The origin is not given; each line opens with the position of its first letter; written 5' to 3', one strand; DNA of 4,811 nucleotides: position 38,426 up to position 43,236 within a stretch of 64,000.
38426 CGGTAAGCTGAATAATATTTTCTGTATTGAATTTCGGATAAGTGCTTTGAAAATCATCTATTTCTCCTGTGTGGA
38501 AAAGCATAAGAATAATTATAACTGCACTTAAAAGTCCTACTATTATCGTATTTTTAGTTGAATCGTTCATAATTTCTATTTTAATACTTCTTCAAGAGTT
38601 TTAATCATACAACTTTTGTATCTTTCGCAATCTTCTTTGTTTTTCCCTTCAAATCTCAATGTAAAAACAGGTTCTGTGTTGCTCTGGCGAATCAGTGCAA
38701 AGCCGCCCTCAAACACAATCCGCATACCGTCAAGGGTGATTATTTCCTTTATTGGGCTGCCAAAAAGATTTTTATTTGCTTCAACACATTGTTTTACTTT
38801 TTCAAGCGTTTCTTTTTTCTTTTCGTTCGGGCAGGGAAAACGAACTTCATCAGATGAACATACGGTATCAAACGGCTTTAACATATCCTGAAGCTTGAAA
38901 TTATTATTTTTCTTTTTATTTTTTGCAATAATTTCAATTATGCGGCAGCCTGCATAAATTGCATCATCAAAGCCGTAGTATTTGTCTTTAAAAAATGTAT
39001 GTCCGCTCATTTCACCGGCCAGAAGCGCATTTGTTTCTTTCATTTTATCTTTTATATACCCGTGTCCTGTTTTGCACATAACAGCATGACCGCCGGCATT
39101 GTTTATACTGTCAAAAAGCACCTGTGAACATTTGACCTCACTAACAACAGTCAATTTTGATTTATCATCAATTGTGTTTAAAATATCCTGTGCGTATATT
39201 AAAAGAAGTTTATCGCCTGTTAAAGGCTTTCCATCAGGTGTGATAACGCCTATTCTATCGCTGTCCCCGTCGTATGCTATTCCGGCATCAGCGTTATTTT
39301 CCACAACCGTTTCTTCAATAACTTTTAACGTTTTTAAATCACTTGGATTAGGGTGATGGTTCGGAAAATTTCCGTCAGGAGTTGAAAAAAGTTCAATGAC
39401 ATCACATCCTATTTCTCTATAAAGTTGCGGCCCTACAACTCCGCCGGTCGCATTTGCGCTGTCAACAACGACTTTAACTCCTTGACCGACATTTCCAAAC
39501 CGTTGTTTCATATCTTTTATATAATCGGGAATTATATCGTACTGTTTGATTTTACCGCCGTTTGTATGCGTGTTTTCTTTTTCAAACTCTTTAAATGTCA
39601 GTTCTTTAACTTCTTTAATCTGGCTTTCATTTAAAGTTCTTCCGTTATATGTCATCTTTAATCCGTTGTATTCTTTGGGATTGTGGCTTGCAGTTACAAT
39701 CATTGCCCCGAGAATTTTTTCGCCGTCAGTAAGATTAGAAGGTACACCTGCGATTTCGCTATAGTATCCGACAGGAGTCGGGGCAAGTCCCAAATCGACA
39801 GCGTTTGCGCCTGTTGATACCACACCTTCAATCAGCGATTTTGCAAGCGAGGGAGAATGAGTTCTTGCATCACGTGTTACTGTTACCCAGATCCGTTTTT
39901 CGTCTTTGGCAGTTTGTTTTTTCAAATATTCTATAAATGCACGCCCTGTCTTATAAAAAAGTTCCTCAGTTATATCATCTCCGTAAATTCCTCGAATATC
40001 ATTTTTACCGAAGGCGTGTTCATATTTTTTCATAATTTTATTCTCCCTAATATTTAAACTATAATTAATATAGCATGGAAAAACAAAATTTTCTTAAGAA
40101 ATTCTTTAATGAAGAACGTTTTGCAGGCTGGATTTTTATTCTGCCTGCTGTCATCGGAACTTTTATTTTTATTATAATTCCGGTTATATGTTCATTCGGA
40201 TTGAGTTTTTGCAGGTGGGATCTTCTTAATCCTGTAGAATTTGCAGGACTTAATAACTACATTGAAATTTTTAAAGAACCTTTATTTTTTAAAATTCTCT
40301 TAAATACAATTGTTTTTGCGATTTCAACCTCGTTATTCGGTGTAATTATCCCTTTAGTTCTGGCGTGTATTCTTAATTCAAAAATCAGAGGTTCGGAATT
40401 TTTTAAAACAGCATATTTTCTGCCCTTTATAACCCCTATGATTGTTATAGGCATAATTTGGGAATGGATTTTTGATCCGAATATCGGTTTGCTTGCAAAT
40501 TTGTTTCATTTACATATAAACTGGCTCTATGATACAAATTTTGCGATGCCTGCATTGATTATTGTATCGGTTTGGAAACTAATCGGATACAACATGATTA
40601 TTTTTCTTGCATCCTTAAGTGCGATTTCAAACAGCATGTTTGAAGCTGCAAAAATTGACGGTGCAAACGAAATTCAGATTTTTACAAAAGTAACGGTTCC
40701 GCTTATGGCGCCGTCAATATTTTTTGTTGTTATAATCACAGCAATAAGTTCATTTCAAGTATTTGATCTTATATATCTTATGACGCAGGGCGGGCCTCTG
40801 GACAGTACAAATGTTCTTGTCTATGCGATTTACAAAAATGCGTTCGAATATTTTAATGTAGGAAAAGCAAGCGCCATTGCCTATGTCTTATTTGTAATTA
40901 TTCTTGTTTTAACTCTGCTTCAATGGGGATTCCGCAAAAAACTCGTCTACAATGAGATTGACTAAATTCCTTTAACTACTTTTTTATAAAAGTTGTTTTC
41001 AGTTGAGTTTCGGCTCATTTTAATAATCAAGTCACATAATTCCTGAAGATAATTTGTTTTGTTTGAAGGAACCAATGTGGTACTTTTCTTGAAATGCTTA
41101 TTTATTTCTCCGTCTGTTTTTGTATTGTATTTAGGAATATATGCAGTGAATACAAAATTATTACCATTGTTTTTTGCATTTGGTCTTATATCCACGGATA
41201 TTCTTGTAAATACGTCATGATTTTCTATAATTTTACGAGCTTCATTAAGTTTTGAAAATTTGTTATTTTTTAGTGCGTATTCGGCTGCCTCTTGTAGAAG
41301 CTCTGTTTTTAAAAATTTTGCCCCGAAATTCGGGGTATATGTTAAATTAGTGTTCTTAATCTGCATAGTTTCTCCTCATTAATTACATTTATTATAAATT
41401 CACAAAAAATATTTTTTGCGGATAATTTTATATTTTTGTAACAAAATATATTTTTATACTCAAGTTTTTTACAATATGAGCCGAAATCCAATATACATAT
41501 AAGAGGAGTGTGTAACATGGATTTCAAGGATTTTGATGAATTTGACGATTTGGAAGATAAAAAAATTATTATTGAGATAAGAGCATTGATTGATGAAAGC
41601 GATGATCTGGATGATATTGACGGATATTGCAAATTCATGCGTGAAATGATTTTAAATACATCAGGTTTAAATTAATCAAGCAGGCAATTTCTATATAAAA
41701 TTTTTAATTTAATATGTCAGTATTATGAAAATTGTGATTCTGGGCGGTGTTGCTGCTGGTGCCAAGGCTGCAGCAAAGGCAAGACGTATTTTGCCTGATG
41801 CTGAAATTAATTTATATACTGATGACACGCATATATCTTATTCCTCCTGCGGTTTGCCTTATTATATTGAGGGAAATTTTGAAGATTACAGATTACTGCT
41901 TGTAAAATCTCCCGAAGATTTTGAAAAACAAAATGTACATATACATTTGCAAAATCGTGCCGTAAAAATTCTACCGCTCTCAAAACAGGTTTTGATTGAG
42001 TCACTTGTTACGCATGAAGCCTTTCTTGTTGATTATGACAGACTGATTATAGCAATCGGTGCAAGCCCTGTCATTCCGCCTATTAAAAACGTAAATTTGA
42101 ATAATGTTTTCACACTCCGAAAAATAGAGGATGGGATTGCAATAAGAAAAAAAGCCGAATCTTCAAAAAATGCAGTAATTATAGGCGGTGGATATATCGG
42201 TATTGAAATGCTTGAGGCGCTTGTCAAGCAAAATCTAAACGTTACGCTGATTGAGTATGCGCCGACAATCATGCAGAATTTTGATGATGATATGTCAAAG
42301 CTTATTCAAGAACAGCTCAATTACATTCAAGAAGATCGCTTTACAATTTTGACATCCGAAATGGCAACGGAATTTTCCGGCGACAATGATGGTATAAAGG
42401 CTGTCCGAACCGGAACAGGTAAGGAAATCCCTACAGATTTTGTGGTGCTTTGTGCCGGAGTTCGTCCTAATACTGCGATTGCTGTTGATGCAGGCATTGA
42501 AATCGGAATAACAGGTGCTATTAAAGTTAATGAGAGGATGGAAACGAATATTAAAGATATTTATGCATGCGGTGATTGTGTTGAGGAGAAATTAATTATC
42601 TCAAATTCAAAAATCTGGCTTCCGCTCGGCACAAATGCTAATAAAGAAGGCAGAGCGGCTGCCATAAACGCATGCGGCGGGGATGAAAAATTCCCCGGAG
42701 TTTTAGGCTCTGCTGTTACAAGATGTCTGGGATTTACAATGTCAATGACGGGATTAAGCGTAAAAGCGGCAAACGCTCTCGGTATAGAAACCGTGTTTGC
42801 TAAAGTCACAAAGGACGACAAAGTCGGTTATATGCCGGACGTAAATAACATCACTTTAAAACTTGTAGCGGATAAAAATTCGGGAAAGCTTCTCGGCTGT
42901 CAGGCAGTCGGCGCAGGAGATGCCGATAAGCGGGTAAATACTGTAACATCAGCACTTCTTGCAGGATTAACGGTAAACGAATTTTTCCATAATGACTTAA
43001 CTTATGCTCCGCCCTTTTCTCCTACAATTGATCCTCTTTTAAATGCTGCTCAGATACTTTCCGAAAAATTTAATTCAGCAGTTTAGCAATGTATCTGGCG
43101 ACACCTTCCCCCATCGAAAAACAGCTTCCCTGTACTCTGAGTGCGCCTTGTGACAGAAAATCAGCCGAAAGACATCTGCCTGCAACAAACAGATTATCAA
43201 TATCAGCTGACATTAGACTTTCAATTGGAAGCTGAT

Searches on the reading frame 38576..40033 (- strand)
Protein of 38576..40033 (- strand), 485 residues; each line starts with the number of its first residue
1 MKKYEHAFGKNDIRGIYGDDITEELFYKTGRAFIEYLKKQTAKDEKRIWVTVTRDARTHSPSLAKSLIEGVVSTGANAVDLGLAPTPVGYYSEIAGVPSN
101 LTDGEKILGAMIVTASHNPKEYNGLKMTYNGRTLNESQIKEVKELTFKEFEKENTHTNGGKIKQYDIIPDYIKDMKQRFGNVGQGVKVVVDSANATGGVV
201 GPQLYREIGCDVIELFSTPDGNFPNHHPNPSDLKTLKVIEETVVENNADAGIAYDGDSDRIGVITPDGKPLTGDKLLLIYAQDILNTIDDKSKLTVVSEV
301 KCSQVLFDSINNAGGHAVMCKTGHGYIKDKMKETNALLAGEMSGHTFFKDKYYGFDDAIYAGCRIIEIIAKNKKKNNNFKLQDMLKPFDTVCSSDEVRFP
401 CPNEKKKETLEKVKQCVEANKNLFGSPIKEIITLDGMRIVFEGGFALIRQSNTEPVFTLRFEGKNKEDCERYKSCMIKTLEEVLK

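Call 93: search_protein_families(library=pfam, proteins=[window:38576-40033:-], max_evalue=0.00001)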
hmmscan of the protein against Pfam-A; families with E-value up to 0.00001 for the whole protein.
window:38576-40033:- (485 aa): 4 families
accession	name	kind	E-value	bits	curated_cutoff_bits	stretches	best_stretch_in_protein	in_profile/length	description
PF02878.22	PGM_PMM_I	-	1.9e-29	102.5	22.5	1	7-151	3-136/138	Phosphoglucomutase/phosphomannomutase, alpha/beta/alpha domain I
PF02879.22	PGM_PMM_II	-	6.3e-24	84.9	29.3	1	170-268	2-103/103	Phosphoglucomutase/phosphomannomutase, alpha/beta/alpha domain II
PF02880.22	PGM_PMM_III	-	7.5e-24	84.5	20.7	1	272-376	1-104/115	Phosphoglucomutase/phosphomannomutase, alpha/beta/alpha domain III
PF00408.26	PGM_PMM_IV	-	1.2e-09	38.5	23.1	1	396-473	1-62/68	Phosphoglucomutase/phosphomannomutase, C-terminal domain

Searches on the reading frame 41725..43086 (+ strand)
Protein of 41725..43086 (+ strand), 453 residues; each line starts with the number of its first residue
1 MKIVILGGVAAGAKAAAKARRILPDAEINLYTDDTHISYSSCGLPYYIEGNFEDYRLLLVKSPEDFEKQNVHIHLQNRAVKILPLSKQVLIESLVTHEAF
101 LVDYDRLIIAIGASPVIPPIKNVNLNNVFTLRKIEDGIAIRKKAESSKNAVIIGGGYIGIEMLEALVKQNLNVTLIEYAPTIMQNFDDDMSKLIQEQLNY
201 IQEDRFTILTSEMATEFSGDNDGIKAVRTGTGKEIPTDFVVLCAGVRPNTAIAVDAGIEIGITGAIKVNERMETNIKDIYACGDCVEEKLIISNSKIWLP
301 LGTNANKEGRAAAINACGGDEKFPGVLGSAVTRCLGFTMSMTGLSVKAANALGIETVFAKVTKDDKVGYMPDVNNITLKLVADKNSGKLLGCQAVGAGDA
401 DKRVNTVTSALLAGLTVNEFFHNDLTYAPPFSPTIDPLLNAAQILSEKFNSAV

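Call 93: search_protein_families(library=pfam, proteins=[window:41725-43086:+], max_evalue=0.00001)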
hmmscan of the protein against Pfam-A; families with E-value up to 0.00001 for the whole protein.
window:41725-43086:+ (453 aa): 4 families
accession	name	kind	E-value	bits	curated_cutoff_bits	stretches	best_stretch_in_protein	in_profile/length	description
PF07992.20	Pyr_redox_2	-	9.8e-61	206.2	26.1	1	1-289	1-278/291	Pyridine nucleotide-disulphide oxidoreductase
PF00070.33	Pyr_redox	-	2.9e-16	60.2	22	1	150-229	2-79/82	Pyridine nucleotide-disulphide oxidoreductase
PF02852.28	Pyr_redox_dim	-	5.1e-14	52.9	25.3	1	338-435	10-106/110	Pyridine nucleotide-disulphide oxidoreductase, dimerisation domain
PF13738.12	Pyr_redox_3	-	3.4e-11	43.4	30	1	146-283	163-305/305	Pyridine nucleotide-disulphide oxidoreductase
